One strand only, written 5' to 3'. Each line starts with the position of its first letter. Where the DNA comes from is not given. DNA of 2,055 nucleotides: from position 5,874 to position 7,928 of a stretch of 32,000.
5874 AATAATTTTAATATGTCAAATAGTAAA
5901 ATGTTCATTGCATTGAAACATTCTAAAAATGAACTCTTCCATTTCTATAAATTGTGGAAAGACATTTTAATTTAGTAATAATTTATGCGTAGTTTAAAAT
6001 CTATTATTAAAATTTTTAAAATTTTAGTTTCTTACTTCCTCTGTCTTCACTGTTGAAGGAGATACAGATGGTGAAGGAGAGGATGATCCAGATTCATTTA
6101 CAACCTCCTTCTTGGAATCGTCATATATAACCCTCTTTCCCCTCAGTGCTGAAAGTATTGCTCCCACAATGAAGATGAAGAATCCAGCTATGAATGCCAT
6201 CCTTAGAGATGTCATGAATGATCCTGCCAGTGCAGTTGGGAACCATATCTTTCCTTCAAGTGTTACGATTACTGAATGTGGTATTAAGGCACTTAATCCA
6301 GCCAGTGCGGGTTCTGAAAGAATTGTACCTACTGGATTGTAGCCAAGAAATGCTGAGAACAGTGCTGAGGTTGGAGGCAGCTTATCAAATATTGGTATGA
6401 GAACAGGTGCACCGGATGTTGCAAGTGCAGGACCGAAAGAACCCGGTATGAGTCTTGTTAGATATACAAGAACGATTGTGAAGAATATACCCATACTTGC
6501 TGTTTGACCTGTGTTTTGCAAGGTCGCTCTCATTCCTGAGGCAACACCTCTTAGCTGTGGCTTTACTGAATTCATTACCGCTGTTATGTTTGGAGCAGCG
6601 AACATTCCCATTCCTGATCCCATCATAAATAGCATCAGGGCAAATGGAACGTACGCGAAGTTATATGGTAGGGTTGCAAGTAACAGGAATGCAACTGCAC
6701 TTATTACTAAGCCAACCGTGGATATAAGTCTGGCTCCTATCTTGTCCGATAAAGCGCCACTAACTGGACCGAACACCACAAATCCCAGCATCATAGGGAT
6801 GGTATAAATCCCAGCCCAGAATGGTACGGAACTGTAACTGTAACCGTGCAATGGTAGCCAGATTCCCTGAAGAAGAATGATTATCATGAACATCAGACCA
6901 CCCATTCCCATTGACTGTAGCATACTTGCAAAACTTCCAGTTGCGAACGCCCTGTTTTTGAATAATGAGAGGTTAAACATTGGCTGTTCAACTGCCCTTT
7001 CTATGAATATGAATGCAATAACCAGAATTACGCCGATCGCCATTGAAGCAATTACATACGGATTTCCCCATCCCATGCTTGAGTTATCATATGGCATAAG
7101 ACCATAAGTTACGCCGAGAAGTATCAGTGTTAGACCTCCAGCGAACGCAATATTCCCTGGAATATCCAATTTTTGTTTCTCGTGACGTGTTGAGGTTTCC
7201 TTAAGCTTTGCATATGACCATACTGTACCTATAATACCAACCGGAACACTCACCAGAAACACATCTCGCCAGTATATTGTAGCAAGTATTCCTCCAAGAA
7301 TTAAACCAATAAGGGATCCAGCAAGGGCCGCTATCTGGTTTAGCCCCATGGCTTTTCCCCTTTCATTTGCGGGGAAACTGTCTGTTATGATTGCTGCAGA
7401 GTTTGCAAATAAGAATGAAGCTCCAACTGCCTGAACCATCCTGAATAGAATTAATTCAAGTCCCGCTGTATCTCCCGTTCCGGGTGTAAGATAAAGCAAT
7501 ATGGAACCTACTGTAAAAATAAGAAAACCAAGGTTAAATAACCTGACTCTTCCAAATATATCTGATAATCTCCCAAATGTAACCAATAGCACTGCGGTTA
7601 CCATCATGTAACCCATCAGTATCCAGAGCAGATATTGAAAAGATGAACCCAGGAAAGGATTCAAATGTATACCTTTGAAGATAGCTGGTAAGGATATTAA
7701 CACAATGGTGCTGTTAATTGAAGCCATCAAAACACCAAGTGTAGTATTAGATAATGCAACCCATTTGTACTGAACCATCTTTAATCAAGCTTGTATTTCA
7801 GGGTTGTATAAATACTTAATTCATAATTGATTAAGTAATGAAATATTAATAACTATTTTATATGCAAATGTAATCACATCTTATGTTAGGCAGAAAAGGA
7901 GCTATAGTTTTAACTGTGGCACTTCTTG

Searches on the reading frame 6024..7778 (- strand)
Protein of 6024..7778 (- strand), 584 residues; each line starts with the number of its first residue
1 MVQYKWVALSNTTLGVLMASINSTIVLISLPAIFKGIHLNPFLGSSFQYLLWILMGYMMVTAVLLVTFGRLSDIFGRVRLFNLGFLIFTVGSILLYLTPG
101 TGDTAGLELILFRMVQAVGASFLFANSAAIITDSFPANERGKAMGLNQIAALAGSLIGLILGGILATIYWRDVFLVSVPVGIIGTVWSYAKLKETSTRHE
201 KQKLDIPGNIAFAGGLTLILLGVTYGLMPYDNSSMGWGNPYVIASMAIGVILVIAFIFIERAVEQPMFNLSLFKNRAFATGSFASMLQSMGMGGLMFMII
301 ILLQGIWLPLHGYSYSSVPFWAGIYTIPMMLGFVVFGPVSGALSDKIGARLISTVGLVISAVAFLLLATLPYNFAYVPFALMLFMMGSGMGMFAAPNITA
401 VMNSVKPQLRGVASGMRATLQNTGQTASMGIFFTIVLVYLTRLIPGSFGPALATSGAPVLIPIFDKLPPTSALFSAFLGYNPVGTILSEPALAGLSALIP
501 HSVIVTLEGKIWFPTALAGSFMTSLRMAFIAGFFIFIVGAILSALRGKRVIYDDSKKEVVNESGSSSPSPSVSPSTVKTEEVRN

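Call 6: search_protein_families(library=pfam, proteins=[window:6024-7778:-], max_evalue=0.01)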
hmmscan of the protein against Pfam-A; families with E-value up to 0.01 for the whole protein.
window:6024-7778:- (584 aa): 3 families
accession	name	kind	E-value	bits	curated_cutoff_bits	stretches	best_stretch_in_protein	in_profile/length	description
PF07690.21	MFS_1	-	2.4e-40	138.9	33.4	1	13-426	2-344/347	Major Facilitator Superfamily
PF00083.30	Sugar_tr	-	2e-05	24.1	22.3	1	46-185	44-185/452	Sugar (and other) transporter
PF20535.3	DUF6750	-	0.0015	19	27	1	210-265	66-119/128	Family of unknown function (DUF6750)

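Call 7: search_protein_families(library=ncbifam, proteins=[window:6024-7778:-], max_evalue=0.01)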
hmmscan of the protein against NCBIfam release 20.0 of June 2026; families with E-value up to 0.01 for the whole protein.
window:6024-7778:- (584 aa): 30 families (the best 25 are shown)
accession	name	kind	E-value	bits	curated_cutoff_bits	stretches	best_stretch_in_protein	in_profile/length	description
TIGR00711.1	efflux_EmrB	subfamily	1.1e-57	195.9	230.2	1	12-426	7-398/485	DHA2 family efflux MFS transporter permease subunit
NF000391.1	EmrB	exception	2.2e-30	105.8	925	1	12-419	16-401/501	multidrug efflux MFS transporter permease subunit EmrB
NF011571.1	PRK14995.1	subfamily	4.9e-30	104.7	701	1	4-432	3-407/493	SmvA family efflux MFS transporter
NF007799.0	PRK10504.1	subfamily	1.5e-28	99.9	426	1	12-389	15-368/471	multidrug transporter subunit MdtD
NF000095.1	tet_MFS_OtrB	exception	2.9e-28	98.7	999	1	7-443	26-445/563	oxytetracycline resistance efflux MFS transporter OtrB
NF000089.1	qac_MFS_AB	exception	4.9e-28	98.2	900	1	4-400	16-390/514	QacA/B family quaternary ammonium compound efflux MFS transporter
NF012180.1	tet_MFS_43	exception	1.2e-26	93.8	999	1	5-453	19-445/484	tetracycline efflux MFS transporter Tet(43)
NF000025.1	MFS_efflux_tcmA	exception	3.1e-26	92.2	999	1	5-429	24-427/538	tetracenomycin C efflux MFS transporter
NF000031.1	MFS_efflux_LmrA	exception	1.9e-25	89.5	850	1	5-435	29-436/484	lincomycin efflux MFS transporter Lmr(A)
NF033896.2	MFS_LfrA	equivalog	2.9e-22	79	825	1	4-454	17-444/504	efflux MFS transporter LfrA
NF000009.1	tet_MFS_Tcr3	exception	1.2e-21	76.8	1000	1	7-437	31-443/512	tetracycline efflux MFS transporter Tcr3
NF000060.1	MFS_efflux_LmrB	exception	1.2e-19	70.5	800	1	50-424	54-411/479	lincomycin efflux MFS transporter Lmr(B)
NF012169.0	qepA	equivalog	7.8e-18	64.4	1075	1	4-442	18-428/511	fluoroquinolone efflux MFS transporter QepA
NF040856.1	FexB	exception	3.8e-17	62.2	950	1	10-417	17-401/469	chloramphenicol/florfenicol efflux MFS transporter FexB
NF012175.1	tet_MFS_L_K_45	equivalog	2.7e-15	56.1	650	1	19-431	12-385/444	Tet(L)/Tet(K)/Tet(45) family tetracycline efflux MFS transporter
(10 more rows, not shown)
